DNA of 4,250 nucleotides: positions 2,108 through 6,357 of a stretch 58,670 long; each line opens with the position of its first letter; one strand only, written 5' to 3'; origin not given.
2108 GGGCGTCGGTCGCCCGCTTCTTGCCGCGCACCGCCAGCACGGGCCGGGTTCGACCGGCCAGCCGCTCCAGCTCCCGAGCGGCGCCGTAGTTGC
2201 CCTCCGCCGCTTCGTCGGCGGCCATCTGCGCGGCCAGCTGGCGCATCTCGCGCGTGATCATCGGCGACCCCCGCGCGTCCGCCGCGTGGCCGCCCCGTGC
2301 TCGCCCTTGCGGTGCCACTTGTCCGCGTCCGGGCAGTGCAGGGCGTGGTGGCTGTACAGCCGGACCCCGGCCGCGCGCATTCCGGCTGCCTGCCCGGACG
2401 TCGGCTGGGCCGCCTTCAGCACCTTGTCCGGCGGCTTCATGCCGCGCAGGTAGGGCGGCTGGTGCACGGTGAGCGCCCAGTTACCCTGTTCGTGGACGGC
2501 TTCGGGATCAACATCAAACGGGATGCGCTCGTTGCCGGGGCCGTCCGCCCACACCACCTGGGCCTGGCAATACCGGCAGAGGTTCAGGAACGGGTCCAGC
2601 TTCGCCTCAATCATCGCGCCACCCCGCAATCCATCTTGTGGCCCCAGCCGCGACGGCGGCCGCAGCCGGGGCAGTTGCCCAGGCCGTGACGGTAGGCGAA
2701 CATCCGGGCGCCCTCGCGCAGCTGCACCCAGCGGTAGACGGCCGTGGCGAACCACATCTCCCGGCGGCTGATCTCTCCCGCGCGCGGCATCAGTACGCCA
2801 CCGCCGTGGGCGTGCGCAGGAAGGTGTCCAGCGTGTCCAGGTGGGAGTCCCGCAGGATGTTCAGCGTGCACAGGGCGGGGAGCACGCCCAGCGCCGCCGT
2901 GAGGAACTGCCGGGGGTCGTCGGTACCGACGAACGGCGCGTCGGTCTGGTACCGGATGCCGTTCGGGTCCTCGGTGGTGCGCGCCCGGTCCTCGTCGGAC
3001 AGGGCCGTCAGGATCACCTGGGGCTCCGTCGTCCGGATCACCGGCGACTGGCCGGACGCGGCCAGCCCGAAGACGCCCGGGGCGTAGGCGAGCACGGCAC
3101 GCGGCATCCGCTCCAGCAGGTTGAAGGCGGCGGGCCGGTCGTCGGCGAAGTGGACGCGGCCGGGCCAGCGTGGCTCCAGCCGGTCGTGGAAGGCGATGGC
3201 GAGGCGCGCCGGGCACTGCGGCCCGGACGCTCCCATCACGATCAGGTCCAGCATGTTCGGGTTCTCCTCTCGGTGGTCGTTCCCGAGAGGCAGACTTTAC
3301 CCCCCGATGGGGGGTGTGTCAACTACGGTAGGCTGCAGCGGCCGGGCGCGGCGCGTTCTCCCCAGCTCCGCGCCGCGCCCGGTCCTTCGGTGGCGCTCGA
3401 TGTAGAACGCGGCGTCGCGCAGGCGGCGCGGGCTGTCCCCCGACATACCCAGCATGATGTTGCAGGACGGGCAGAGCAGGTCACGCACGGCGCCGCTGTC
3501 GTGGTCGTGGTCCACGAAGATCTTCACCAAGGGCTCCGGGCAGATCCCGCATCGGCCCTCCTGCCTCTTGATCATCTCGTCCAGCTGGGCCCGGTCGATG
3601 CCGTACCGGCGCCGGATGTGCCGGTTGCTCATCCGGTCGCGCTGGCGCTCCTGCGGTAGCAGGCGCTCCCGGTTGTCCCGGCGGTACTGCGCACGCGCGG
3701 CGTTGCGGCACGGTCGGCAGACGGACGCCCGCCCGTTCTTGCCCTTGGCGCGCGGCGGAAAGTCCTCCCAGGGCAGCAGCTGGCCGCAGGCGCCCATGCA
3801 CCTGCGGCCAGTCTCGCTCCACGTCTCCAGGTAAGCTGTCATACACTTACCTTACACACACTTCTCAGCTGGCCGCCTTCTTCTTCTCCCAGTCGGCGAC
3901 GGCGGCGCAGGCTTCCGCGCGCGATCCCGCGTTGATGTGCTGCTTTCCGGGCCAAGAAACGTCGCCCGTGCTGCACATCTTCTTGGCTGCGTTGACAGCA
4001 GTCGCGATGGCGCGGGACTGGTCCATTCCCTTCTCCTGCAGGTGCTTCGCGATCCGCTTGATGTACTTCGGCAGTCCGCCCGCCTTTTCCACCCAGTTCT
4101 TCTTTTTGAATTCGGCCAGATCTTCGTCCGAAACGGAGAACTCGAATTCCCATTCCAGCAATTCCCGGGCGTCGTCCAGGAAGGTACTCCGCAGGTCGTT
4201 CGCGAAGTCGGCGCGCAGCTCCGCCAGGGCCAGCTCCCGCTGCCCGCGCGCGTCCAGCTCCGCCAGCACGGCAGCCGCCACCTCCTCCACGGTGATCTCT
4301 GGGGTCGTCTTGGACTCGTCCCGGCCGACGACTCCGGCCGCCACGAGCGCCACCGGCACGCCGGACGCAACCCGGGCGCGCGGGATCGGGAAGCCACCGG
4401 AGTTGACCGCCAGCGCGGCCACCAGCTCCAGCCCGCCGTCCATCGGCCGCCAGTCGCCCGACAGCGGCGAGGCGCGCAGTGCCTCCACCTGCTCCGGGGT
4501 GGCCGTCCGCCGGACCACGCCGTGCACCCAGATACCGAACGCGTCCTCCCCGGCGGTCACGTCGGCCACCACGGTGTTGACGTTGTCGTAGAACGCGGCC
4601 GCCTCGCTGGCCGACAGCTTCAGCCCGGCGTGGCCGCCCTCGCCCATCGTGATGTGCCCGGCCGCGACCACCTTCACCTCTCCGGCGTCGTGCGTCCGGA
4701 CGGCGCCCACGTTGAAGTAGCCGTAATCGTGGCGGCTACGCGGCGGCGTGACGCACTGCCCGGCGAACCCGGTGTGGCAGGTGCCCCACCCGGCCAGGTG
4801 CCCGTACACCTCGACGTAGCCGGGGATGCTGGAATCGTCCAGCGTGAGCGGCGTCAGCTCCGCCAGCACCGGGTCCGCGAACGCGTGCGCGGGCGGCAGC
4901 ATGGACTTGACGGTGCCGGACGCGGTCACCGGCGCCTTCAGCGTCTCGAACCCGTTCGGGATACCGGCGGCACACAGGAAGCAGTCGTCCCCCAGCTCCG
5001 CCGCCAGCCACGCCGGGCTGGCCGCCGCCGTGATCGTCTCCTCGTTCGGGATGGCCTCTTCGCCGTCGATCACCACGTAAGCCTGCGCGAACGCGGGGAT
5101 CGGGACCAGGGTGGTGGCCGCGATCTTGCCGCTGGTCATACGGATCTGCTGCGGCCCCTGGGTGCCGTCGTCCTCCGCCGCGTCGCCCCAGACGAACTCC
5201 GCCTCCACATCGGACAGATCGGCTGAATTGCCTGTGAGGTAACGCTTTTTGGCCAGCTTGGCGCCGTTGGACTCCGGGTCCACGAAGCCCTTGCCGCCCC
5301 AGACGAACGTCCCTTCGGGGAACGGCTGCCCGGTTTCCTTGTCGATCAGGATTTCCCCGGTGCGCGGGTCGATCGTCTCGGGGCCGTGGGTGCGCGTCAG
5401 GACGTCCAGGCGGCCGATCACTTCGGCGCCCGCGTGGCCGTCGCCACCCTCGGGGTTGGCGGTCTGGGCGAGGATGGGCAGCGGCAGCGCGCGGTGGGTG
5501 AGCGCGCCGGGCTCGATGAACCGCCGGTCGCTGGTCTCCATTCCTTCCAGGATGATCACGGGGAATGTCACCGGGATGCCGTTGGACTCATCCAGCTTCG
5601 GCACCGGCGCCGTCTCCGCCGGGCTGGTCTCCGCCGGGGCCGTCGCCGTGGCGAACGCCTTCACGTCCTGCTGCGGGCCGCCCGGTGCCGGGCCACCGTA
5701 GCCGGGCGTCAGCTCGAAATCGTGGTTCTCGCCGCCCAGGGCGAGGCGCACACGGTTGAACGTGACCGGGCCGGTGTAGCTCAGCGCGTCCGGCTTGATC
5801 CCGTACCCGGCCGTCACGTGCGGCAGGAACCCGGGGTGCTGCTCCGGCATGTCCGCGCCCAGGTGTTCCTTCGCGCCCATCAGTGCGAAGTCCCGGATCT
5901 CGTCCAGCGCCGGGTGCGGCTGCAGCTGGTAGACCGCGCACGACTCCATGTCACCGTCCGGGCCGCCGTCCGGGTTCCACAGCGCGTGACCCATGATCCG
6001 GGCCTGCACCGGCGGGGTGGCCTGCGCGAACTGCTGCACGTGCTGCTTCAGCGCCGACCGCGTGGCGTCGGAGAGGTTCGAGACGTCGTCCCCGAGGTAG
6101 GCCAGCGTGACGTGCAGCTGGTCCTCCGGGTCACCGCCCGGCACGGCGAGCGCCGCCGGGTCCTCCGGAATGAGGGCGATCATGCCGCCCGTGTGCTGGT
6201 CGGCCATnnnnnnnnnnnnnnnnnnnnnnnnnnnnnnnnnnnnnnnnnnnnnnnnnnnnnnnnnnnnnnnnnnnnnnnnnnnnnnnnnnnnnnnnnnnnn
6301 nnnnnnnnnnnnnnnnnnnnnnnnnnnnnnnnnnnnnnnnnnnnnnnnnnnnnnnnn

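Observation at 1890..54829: At least 24 co-oriented copies of a ~29-bp promoter-like module with a C6-N3-G6 palindrome filling the spacer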

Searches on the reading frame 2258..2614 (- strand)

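Call 76: search_protein_families(library=phrogs, max_evalue=0.01, proteins=[window:2258-2614:-])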
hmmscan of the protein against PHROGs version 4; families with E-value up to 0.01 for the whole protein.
window:2258-2614:- (118 aa): 1 family
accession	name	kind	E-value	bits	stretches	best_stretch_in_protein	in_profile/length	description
phrog_5984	-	unknown function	3.2e-13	51.2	1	11-104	8-88/90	-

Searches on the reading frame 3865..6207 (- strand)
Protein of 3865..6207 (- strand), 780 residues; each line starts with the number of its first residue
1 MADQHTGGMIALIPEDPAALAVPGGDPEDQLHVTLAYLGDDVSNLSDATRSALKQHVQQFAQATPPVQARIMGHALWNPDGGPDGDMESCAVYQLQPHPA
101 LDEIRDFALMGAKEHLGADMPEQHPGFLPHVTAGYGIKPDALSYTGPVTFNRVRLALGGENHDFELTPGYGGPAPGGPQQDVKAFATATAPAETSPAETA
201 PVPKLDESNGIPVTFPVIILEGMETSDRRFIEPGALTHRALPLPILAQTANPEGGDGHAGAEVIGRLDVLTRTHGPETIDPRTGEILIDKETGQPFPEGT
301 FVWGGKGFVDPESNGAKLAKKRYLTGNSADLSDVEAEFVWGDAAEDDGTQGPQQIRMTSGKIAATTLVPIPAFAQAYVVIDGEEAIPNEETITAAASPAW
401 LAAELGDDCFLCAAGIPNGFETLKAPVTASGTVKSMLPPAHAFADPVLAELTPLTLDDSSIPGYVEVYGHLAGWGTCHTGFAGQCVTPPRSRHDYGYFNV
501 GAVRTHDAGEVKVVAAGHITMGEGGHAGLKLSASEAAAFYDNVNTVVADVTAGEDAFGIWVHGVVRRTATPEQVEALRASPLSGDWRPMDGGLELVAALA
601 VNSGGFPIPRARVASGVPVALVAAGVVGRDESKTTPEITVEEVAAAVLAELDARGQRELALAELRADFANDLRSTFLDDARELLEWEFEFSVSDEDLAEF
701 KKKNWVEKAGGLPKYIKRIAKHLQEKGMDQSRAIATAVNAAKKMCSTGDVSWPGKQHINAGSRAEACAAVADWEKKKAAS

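Call 8: search_protein_families(library=pfam, proteins=[window:3865-6207:-], max_evalue=0.001)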
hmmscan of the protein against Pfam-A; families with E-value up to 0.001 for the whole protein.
window:3865-6207:- (780 aa): 1 family
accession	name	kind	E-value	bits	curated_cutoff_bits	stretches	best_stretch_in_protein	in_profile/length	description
PF13563.12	2_5_RNA_ligase2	-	3.1e-07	31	27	1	27-142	22-122/152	2'-5' RNA ligase superfamily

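Call 9: search_protein_families(library=phrogs, proteins=[window:3865-6207:-], max_evalue=0.001)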
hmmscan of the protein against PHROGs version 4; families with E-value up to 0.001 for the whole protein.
window:3865-6207:- (780 aa): 7 families
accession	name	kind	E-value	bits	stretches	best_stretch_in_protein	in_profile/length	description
phrog_18402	-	head and packaging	2e-82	279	2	435-663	14-225/861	head maturation protease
phrog_859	-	head and packaging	8.2e-78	263.7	2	316-666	457-778/807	portal protein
phrog_21470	-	unknown function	1e-73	249.8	1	220-650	34-432/500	-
phrog_29860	-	head and packaging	1.3e-40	140.8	1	422-665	4-241/405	virion structural protein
phrog_2659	-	DNA, RNA and nucleotide metabolism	5.1e-33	115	1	3-167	725-883/891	RNA ligase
phrog_21406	-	unknown function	2.3e-25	89.4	1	409-676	580-845/1668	-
phrog_14859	-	DNA, RNA and nucleotide metabolism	0.00018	21.7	1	6-51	57-104/373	RNA ligase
